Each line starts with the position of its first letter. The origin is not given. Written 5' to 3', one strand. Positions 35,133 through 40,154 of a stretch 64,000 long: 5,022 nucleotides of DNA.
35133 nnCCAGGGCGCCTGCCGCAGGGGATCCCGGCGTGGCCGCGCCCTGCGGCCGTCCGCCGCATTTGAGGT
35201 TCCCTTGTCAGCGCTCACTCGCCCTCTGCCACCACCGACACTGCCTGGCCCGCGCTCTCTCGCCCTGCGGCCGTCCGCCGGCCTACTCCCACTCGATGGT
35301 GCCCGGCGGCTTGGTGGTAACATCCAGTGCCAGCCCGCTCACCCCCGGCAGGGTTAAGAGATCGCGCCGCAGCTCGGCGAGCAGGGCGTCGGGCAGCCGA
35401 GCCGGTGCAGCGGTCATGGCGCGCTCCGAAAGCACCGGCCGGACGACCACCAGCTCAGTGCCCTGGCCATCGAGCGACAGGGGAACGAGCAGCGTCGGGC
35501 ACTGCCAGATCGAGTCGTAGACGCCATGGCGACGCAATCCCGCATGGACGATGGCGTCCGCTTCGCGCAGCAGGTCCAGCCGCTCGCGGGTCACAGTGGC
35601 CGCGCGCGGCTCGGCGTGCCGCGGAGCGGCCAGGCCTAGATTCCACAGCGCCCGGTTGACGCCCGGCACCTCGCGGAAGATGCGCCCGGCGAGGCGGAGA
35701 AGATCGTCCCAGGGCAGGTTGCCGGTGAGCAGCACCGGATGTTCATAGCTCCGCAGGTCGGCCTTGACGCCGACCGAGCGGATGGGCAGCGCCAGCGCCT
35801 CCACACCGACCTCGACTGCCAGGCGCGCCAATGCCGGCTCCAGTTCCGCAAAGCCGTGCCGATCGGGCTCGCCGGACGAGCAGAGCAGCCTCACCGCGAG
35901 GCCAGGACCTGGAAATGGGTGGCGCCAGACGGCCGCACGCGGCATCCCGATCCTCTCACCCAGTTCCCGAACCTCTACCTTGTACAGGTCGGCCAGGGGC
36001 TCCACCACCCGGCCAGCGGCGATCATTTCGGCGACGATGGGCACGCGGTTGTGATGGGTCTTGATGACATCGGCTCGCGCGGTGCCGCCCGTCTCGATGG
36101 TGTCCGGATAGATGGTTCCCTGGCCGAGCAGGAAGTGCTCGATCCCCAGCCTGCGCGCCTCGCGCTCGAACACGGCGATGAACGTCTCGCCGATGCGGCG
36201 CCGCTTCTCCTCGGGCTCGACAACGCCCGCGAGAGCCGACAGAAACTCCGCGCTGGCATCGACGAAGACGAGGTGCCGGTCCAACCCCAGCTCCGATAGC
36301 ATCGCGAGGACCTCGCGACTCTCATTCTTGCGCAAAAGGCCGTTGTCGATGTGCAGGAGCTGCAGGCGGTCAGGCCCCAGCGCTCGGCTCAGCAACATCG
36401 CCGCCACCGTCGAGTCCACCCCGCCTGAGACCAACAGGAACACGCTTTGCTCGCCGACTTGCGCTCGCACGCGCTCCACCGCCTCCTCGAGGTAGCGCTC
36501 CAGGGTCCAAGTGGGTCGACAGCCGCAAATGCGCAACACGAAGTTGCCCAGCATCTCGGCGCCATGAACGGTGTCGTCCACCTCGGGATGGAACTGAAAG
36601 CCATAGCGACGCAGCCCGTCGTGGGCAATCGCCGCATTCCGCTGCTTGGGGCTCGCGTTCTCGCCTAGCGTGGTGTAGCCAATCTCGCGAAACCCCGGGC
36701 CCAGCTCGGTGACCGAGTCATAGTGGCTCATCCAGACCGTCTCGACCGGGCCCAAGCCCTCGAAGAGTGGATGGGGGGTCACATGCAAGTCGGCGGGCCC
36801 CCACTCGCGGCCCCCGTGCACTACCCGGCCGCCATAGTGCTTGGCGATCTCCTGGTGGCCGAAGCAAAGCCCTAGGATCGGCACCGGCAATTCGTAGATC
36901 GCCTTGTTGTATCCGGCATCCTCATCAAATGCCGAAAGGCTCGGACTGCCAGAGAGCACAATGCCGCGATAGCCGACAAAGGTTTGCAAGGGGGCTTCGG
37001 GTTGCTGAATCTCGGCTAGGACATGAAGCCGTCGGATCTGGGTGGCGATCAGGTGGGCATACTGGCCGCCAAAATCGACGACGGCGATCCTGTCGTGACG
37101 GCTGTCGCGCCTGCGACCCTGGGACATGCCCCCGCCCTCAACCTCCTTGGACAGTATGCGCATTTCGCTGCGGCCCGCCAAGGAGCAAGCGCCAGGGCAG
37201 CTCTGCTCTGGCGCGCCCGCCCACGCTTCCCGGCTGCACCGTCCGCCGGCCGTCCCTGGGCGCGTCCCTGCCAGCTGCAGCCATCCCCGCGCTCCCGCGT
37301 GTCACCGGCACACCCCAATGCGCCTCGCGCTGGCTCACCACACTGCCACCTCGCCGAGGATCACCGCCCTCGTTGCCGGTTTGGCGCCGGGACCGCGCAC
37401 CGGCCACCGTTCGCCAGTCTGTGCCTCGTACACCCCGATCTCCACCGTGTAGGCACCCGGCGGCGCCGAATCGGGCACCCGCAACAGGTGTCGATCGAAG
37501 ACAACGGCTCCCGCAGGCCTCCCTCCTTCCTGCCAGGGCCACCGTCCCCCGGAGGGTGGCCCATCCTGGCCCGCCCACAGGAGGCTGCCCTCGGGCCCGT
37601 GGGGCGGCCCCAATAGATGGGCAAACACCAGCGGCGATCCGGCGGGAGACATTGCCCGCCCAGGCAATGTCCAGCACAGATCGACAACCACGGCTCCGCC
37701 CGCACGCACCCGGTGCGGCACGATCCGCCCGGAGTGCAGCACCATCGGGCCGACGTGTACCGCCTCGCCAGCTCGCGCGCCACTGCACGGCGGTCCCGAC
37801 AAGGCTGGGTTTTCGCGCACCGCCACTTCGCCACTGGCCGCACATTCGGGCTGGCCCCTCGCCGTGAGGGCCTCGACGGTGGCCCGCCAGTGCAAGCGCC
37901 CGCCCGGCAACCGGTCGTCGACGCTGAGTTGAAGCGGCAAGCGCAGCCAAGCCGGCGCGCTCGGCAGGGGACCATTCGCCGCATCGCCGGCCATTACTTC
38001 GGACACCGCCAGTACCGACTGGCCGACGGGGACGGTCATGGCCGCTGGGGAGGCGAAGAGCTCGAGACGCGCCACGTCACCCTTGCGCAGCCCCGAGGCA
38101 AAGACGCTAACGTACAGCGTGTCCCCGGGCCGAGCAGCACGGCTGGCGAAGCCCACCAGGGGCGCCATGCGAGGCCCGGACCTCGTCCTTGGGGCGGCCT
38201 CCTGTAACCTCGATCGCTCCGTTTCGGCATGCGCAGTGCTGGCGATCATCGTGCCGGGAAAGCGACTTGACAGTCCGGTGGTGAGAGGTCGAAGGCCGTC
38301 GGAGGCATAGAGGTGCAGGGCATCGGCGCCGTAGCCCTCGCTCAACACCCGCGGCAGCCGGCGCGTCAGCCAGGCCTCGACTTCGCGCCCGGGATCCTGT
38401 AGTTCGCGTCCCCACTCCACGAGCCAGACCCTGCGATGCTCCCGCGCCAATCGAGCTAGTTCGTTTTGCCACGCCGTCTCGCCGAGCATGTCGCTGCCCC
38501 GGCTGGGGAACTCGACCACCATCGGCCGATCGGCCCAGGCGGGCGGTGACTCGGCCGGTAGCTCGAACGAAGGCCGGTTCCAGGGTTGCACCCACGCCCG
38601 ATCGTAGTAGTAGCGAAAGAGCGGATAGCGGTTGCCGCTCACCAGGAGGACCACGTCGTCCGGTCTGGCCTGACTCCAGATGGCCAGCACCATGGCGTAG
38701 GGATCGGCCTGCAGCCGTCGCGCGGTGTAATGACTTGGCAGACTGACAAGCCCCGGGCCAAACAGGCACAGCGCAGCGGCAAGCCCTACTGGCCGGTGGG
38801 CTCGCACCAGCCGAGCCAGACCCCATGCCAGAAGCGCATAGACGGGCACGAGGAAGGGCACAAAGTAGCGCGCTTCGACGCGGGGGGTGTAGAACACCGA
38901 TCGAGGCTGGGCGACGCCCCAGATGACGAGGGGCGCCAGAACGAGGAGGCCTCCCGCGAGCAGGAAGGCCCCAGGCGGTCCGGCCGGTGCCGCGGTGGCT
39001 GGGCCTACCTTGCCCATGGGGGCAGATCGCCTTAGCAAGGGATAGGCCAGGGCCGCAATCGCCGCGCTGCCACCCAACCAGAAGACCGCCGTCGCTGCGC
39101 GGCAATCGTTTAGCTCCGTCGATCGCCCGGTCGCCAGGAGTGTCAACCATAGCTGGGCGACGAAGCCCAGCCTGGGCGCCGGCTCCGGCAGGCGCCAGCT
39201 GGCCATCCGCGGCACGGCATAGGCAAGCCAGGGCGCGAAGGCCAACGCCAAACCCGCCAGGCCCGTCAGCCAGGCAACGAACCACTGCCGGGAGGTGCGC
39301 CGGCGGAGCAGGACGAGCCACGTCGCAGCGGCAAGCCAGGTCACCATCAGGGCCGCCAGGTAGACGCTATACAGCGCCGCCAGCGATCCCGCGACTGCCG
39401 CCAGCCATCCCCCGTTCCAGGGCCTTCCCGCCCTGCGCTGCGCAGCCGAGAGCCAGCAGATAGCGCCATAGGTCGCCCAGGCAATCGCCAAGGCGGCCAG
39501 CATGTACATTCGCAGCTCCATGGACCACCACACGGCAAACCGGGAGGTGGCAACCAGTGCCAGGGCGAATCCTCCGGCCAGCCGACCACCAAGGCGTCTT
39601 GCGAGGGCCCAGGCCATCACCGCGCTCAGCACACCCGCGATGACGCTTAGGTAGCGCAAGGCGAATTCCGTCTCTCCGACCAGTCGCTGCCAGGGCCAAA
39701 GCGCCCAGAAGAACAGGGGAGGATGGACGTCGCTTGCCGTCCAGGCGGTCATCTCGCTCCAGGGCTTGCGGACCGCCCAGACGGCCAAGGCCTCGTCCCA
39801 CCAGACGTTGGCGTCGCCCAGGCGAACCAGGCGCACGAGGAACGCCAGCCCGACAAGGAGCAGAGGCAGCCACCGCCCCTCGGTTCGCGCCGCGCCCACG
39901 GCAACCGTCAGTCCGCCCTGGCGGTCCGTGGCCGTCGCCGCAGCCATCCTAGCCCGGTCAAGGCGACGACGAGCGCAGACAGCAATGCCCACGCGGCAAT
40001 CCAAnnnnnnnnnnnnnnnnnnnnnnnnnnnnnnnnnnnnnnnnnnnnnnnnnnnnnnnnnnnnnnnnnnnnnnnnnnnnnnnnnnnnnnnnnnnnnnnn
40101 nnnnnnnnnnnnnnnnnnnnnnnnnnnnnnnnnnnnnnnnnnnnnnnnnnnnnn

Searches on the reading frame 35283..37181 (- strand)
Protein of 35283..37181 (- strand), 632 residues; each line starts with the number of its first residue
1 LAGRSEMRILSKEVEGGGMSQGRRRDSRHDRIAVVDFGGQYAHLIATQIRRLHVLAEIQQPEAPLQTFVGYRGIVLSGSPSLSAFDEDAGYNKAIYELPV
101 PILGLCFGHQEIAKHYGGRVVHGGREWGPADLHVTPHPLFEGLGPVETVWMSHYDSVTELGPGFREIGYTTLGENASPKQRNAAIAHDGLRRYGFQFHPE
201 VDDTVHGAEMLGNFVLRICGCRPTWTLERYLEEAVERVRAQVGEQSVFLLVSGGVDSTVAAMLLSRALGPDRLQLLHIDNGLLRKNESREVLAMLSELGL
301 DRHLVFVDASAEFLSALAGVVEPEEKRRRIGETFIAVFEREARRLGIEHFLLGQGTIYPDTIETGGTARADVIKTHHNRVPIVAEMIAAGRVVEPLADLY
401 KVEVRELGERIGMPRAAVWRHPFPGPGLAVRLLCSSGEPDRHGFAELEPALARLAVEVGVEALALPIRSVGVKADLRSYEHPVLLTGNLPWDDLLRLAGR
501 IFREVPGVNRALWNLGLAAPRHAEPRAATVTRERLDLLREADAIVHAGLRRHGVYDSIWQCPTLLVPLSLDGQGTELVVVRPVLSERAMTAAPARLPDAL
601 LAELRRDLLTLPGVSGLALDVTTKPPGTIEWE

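Call 7: search_protein_families(library=pfam, proteins=[window:35283-37181:-], max_evalue=0.001)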
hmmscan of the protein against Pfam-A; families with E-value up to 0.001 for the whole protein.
window:35283-37181:- (632 aa): 5 families
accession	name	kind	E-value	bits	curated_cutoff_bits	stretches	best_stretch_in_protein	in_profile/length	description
PF00117.34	GATase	-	6.7e-30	104.6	22.8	1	34-217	2-189/190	Glutamine amidotransferase class-I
PF00958.27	GMP_synt_C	-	1.2e-17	64.1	27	1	549-631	3-92/92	GMP synthase C terminal domain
PF02540.23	NAD_synthase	-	2.5e-09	37.1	21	1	232-310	6-84/242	NAD synthase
PF00733.27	Asn_synthase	-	0.00013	22.2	21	1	227-355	2-127/354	Asparagine synthase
PF06508.19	QueC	-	0.00026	21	22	0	249-415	4-177/210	Queuosine biosynthesis protein QueC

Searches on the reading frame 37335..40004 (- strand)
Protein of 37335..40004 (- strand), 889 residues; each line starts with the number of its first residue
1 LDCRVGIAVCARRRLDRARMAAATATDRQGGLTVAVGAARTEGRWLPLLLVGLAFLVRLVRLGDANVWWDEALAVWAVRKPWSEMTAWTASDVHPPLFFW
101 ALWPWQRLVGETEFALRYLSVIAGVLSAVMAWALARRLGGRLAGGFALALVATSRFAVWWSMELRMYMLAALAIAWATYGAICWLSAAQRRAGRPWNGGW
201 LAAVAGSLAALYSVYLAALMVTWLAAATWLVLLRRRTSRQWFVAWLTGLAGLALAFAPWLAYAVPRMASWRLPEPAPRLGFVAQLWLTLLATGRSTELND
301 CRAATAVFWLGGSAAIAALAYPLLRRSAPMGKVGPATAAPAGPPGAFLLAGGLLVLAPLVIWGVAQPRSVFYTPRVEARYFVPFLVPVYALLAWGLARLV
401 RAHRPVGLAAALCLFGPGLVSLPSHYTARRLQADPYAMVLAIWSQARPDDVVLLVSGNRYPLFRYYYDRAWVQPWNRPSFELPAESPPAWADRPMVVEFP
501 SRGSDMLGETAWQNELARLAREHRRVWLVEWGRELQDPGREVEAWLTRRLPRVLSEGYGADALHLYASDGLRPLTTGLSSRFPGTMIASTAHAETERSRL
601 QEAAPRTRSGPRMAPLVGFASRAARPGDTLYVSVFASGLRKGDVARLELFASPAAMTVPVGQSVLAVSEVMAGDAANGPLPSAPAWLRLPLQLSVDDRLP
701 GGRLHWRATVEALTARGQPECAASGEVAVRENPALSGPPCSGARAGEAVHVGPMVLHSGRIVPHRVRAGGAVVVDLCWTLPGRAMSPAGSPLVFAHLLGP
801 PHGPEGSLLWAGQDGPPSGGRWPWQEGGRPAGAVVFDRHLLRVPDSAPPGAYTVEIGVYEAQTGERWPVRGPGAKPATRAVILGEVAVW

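Call 4: search_protein_families(library=pfam, proteins=[window:37335-40004:-], max_evalue=0.01)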
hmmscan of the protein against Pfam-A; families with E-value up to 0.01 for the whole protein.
window:37335-40004:- (889 aa): 1 family
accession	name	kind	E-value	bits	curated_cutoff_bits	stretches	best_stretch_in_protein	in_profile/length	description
PF13231.12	PMT_2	-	1.7e-11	45.1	26.1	1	94-262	2-160/160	Dolichyl-phosphate-mannose-protein mannosyltransferase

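Call 14: search_protein_families(library=ncbifam, proteins=[window:37335-40004:-], max_evalue=0.01)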
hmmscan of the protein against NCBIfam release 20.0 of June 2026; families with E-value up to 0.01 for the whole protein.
window:37335-40004:- (889 aa): 1 family
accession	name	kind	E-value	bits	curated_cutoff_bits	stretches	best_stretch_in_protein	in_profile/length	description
TIGR03663.1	TIGR03663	subfamily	6.1e-10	38.7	126.25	1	49-237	6-186/435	flippase activity-associated protein Agl23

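Call 23: search_solved_structures(query=window:37335-40004:-, max_evalue=1, show_alignments=2)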
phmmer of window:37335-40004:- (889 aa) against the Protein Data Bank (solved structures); distinct sequences matched with E-value up to 1: 0.

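Call 43: find_homologous_proteins(query=window:37335-39947:-, max_evalue=1e-10)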
Query window:37335-39947:- (870 aa): 78 proteins with E <= 1e-10 among 8000 candidates.
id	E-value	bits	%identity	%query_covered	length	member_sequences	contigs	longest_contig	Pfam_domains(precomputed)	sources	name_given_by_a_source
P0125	0.0e+0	1940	100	100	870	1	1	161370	PF13231.13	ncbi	-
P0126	1.1e-280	952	57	98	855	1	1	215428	-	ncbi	-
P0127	2.4e-193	663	45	97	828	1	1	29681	PF13231.13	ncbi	-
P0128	4.2e-173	596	43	96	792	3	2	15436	PF13231.13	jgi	jgi:4-amino-4-deoxy-L-arabinose transferase-like glycosyltransferase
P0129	2.2e-170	587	43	94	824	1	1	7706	PF13231.13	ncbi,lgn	-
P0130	2.5e-164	567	46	96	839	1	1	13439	PF13231.13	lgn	-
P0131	1.3e-163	565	43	95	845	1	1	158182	PF13231.13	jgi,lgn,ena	-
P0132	4.7e-161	556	40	96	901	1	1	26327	PF13231.13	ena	-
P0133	2.0e-158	547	42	97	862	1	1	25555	PF13231.13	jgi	-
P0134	3.4e-155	537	41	93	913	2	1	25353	PF13231.13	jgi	-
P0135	6.9e-153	529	41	97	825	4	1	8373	PF13231.13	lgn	-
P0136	1.2e-149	518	42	97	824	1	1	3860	PF13231.13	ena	-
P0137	1.7e-149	518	42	96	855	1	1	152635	PF13231.13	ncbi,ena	-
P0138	8.1e-148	512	42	95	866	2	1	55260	PF13231.13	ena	-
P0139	1.3e-147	512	41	96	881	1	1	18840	PF13231.13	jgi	jgi:uncharacterized membrane protein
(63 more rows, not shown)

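Call 44: find_encoding_contigs(protein=P0137, flank=10000, max_places=1)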
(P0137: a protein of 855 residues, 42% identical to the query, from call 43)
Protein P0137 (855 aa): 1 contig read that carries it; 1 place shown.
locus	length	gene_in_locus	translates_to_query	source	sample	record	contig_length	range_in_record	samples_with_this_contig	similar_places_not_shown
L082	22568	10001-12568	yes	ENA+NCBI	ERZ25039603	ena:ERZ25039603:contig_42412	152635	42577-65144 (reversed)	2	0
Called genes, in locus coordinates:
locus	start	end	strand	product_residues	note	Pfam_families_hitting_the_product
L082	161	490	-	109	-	-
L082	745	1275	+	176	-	PF02577:BFN_dom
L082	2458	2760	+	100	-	PF03796:DnaB_C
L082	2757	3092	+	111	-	-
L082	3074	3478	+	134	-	PF07261:DnaB_2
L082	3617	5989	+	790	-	PF00308:Bac_DnaA, PF01695:IstB_IS21, PF00931:NB-ARC (faint), PF13191:AAA_16 (faint), PF24883:NPHP3_N (faint), PF00004:AAA (faint), PF01695:IstB_IS21, PF01075:Glyco_transf_9, +2 more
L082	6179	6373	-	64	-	PF01165:Ribosomal_S21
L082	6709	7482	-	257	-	PF01694:Rhomboid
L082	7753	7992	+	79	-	-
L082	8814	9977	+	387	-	-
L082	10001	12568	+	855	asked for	PF13231:PMT_2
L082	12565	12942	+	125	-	PF02627:CMD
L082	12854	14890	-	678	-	-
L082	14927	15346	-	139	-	PF01850:PIN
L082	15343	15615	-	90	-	PF02604:PhdYeFM_antitox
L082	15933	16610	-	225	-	-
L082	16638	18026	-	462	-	-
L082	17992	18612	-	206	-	PF13231:PMT_2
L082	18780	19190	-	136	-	-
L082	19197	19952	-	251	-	-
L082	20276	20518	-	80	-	-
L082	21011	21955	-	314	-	PF06325:PrmA, PF05175:MTS, PF13489:Methyltransf_23, PF13847:Methyltransf_31, PF08241:Methyltransf_11, PF08242:Methyltransf_12, PF13649:Methyltransf_25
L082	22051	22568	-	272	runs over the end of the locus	PF01556:DnaJ_C, PF00684:DnaJ_CXXCXGXG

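Call 46: find_encoding_contigs(protein=P0126, flank=10000, max_places=1)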
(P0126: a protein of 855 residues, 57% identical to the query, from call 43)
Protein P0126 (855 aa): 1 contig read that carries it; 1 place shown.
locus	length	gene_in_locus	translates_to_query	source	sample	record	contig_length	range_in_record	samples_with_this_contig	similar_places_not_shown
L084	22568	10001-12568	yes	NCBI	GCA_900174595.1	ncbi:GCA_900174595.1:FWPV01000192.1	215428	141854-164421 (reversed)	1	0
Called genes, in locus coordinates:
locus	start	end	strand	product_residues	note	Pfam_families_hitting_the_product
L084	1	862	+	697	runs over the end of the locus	PF22745:Nlig-Ia, PF01653:DNA_ligase_aden, PF03120:OB_DNA_ligase, PF03119:DNA_ligase_ZBD, PF12826:HHH_2, PF14520:HHH_5 (weak), PF00633:HHH (weak), PF00533:BRCT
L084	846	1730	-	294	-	PF13098:Thioredoxin_2 (weak), PF13462:Thioredoxin_4, PF01323:DSBA (weak)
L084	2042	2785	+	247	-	PF00578:AhpC-TSA, PF08534:Redoxin, PF00085:Thioredoxin, PF13098:Thioredoxin_2, PF13905:Thioredoxin_8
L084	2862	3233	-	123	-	-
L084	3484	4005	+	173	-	PF02577:BFN_dom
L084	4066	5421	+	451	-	PF00772:DnaB, PF13481:AAA_25, PF03796:DnaB_C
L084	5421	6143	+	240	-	PF07261:DnaB_2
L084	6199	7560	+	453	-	PF01695:IstB_IS21, PF13671:AAA_33 (faint), PF04851:ResIII (faint), PF00308:Bac_DnaA, PF13191:AAA_16 (faint), PF20720:nSTAND3 (faint), PF00004:AAA (weak), PF01695:IstB_IS21, +3 more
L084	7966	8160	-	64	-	PF01165:Ribosomal_S21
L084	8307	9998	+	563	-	-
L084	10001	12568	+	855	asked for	-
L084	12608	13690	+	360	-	PF00171:Aldedh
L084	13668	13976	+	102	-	PF00171:Aldedh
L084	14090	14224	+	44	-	-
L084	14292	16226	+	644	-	PF00117:GATase, PF02540:NAD_synthase (faint), PF00733:Asn_synthase (faint), PF00958:GMP_synt_C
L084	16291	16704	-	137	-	PF14489:QueF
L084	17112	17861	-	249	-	PF02592:Vut_1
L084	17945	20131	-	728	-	PF13231:PMT_2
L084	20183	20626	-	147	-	-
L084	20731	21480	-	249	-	-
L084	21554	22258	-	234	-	PF04452:Methyltrans_RNA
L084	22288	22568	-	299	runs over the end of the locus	PF06325:PrmA, PF05175:MTS, PF01135:PCMT (weak), PF13489:Methyltransf_23, PF08241:Methyltransf_11, PF08242:Methyltransf_12, PF13649:Methyltransf_25, PF13847:Methyltransf_31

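Call 71: predict_structure(alignment_id=A2)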
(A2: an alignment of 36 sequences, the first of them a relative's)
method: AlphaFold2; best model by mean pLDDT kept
length: 870 residues; sequences in the alignment: 36
mean_pLDDT: 86.5   pTM: 0.86
mean pLDDT of the five models: 86.5, 85.7, 85.6, 85.1, 84.2
residues with pLDDT >= 90: 539; 70-90: 206; 50-70: 97; < 50: 28
segments of 3 or more residues with pLDDT < 50: 1-20, 656-658
pLDDT, mean of each block of 10 residues (from residue 1): 42 43 77 91 73 90 94 90 93 85 94 95 96 88 76 96 93 89 97 92 95 92 96 96 87 76 96 92 96 96 78 53 78 93 82 75 95 97 97 94 69 82 95 82 89 88 92 92 68 89 97 86 96 94 95 94 88 71 60 88 88 92 90 82 92 60 74 94 94 67 86 89 69 92 95 95 76 95 90 93 74 84 96 97 95 94 96
secondary structure, 60 per line:
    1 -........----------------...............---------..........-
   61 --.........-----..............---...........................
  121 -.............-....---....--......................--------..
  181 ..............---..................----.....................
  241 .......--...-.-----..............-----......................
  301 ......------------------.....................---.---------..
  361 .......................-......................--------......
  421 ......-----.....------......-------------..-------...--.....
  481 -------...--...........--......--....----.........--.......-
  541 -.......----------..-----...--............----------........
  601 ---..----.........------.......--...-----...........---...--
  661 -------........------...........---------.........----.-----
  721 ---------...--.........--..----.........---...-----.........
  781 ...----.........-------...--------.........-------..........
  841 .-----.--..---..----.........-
elements in order (helices of 4 or more, strands of 3 or more residues): H2-9 H26-40 H50-59 H63-71 H77-90 H94-120 H122-134 H136-139 H143-146 H149-170 H179-194 H198-215 H220-247 H260-273 H279-306 H325-345 H359-383 H385-406 H415-426 E432-436 H443-448 E476-480 H493-503 E506-511 H514-517 H522-530 E533-539 E542-548 E566-568 H571-582 E593-600 E610-618 E625-631 E642-647 H648-652 E668-675 E682-692 E702-710 E730-732 E735-743 E752-760 E772-783 E788-796 E815-823 E831-841 E861-869

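Call 73: fold_search(model_id=the predicted structure, library=pdb)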
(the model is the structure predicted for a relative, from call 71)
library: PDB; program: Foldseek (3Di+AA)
matches with E <= 10: 1957; with E <= 0.001: 65
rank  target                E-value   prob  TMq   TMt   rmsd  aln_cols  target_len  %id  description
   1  4kkp_B                1.2e-06  1.00  0.11  0.36  20.0       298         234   12  Crystal structure of Vibrio cholerae RbmA (crystal form 2) (released 2013-05-22)
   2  4be5_A                3.5e-06  1.00  0.10  0.32  20.4       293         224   13  V. cholera biofilm scaffolding protein RbmA (released 2013-12-18)
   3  4kkr_A                4.3e-06  1.00  0.10  0.34  20.0       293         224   12  Crystal structure of Vibrio cholerae RbmA (crystal form 3) (released 2013-05-22)
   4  8b6l_I                5.1e-06  1.00  0.35  0.42  12.9       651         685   11  Subtomogram average of the human Sec61-TRAP-OSTA-translocon (released 2022-12-07)
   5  5ezm                  5.8e-06  1.00  0.38  0.58   6.6       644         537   13  Crystal Structure of ArnT from Cupriavidus metallidurans in the apo state (released 2016-02-17)
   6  7oci_F                6.9e-06  1.00  0.29  0.37  15.2       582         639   13  Cryo-EM structure of yeast Ost6p containing oligosaccharyltransferase complex (released 2022-02-16)
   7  3waj                  8.5e-06  1.00  0.31  0.34  20.0       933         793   10  Crystal structure of the Archaeoglobus fulgidus oligosaccharyltransferase (O29867_ARCFU) complex with Zn and sulfate (released 2013-10-30)
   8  7uzs                  8.9e-06  1.00  0.10  0.12  19.3       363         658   10  Protein 4.2 (local refinement from consensus reconstruction of ankyrin complex classes) (released 2022-07-20)
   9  8age_A                9.7e-06  1.00  0.31  0.40   9.9       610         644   11  Structure of yeast oligosaccharylransferase complex with acceptor peptide bound (released 2022-12-07)
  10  1ggt_A                9.7e-06  1.00  0.10  0.12  16.7       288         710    9  THREE-DIMENSIONAL STRUCTURE OF A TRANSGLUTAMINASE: HUMAN BLOOD COAGULATION FACTOR XIII (released 1995-07-31)
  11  5f15                  1.0e-05  1.00  0.36  0.55   7.6       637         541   13  Crystal Structure of ArnT from Cupriavidus metallidurans bound to Undecaprenyl phosphate (released 2016-02-17)
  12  3wak                  1.0e-05  1.00  0.30  0.30   9.4       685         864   11  Crystal structure of the Archaeoglobus fulgidus oligosaccharyltransferase (O29867_ARCFU) in the apo form (released 2013-10-30)
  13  9s6u_A                1.7e-05  1.00  0.32  0.46   9.7       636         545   11  Ternary cryo-EM structure of human ALG9 with Dol25-PP-GlcNAc2Man8, Dol25-P-Man and Fab (released 2026-03-18)
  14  8cmt_A                1.9e-05  1.00  0.09  0.11  20.0       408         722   10  Structure of the plasma coagulation Factor XIII A2B2 heterotetrameric complex. (released 2024-09-11)
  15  9n9j_I                2.5e-05  1.00  0.30  0.36  19.4       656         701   10  Structure of a GRP94 folding intermediate engaged with a CCDC134- and FKBP11-bound secretory translocon (released 2025-11-19)
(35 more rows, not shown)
